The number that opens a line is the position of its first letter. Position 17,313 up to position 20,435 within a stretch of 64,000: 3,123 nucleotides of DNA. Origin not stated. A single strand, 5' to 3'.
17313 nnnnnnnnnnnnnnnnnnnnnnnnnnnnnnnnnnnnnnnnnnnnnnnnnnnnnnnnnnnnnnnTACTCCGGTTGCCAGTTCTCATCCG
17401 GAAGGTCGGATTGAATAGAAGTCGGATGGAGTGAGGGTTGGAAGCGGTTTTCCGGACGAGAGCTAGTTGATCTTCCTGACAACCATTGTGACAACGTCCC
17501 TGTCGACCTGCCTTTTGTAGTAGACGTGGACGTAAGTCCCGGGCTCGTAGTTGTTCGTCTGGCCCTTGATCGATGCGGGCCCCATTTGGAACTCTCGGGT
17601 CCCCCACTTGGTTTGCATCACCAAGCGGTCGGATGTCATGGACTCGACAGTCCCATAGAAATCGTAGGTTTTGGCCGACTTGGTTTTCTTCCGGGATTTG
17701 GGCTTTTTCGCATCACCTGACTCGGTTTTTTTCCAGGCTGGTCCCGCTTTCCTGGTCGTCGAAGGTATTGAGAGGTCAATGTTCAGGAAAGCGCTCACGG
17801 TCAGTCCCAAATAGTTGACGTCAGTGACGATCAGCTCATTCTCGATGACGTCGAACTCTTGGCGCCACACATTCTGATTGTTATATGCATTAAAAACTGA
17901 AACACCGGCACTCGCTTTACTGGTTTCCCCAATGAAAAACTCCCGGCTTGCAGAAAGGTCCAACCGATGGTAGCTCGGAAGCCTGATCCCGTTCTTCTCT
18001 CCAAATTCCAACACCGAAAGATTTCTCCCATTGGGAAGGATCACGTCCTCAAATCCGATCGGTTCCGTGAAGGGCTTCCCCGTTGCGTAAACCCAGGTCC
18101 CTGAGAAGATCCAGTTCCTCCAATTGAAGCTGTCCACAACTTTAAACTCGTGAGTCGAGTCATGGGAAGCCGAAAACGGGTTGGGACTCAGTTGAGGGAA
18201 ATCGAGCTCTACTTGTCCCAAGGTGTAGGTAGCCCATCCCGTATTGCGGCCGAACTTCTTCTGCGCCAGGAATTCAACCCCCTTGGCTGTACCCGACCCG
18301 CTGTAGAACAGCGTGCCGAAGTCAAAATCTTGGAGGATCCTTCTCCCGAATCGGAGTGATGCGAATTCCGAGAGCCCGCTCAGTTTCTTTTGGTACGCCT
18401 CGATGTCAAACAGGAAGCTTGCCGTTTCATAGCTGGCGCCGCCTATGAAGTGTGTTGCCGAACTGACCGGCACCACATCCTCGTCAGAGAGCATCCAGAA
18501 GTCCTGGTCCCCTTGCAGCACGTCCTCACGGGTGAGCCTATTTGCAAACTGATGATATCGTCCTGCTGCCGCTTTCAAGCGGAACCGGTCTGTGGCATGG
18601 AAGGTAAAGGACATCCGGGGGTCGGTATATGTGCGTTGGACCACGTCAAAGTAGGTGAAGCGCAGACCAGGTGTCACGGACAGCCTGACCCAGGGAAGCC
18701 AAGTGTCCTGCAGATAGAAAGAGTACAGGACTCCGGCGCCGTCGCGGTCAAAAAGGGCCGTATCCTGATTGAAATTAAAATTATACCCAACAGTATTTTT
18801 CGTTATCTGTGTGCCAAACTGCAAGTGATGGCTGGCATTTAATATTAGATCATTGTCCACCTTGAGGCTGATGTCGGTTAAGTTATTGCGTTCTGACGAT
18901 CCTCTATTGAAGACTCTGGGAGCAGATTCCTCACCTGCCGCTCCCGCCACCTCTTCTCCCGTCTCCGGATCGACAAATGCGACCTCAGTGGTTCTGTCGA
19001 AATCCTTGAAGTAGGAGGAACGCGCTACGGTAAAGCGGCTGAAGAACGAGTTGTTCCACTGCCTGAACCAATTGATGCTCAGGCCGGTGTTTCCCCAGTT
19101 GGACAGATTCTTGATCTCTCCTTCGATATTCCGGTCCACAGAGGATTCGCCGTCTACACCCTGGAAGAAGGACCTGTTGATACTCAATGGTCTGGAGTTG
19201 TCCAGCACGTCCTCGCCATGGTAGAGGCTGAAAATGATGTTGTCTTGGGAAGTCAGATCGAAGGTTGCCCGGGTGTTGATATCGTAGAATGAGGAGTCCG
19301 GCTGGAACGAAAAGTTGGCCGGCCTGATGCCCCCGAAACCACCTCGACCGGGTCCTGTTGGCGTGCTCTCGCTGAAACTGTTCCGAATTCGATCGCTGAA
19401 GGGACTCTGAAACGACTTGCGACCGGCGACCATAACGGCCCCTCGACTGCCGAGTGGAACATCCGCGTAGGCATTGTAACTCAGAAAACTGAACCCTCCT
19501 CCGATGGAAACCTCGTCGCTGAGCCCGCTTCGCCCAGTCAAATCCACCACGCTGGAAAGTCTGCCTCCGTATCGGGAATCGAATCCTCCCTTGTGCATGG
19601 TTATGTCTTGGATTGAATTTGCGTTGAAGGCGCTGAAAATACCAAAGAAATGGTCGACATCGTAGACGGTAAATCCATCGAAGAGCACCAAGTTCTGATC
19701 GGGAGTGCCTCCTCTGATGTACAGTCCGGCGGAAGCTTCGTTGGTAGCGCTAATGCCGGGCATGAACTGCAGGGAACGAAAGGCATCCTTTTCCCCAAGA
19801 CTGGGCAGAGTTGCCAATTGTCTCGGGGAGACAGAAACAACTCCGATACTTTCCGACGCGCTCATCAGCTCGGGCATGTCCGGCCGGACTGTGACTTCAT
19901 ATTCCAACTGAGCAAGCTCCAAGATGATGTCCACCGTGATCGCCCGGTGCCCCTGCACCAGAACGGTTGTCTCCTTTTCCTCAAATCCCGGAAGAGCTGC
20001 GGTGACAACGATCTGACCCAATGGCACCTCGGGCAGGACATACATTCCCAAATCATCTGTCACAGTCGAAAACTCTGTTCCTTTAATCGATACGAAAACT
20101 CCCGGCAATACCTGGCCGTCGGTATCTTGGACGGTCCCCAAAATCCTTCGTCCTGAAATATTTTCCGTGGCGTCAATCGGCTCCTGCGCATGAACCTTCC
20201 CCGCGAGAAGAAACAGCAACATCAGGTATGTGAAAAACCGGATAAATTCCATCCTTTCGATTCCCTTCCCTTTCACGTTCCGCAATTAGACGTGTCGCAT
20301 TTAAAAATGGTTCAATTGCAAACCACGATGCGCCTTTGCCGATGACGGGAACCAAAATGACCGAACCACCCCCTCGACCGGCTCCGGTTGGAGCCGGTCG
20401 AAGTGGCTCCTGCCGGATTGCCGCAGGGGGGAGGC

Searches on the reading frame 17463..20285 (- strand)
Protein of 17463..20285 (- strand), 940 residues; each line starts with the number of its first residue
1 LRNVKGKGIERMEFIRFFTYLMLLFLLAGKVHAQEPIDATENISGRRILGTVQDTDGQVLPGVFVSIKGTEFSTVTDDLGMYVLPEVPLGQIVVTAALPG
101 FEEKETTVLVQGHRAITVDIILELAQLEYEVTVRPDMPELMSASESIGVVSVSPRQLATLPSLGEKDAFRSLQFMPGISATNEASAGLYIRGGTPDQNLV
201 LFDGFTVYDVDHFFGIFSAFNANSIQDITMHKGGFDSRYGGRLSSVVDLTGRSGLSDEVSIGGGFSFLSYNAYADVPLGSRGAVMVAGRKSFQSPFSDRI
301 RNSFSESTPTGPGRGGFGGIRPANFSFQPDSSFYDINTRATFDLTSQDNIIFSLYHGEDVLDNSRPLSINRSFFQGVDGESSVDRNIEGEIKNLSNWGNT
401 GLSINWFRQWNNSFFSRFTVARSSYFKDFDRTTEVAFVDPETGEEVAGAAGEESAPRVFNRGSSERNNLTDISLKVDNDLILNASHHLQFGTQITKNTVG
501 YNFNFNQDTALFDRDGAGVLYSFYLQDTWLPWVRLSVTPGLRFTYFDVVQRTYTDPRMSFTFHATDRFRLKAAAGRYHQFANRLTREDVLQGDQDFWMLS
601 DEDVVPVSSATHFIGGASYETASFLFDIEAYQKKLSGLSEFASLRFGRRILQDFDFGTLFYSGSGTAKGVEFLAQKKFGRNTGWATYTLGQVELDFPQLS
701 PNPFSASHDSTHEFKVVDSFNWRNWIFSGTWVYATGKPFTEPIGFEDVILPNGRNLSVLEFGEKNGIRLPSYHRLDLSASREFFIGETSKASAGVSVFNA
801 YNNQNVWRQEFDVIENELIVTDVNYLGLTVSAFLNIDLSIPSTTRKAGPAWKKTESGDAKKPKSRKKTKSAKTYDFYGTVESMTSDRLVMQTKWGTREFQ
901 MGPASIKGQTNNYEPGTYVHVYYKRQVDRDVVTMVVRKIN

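Call 11: search_protein_families(library=pfam, proteins=[window:17463-20285:-], max_evalue=0.001)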
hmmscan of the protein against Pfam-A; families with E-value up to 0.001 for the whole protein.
window:17463-20285:- (940 aa): 3 families
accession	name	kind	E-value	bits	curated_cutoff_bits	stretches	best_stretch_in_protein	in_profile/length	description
PF13620.12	CarboxypepD_reg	-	7.7e-13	49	32.3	1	48-122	2-81/82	Carboxypeptidase regulatory-like domain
PF13715.12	CarbopepD_reg_2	-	2.2e-11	44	32.2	1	49-131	2-85/88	CarboxypepD_reg-like domain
PF07715.20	Plug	-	2.3e-09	38.2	23.9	1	163-242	20-102/107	TonB-dependent Receptor Plug Domain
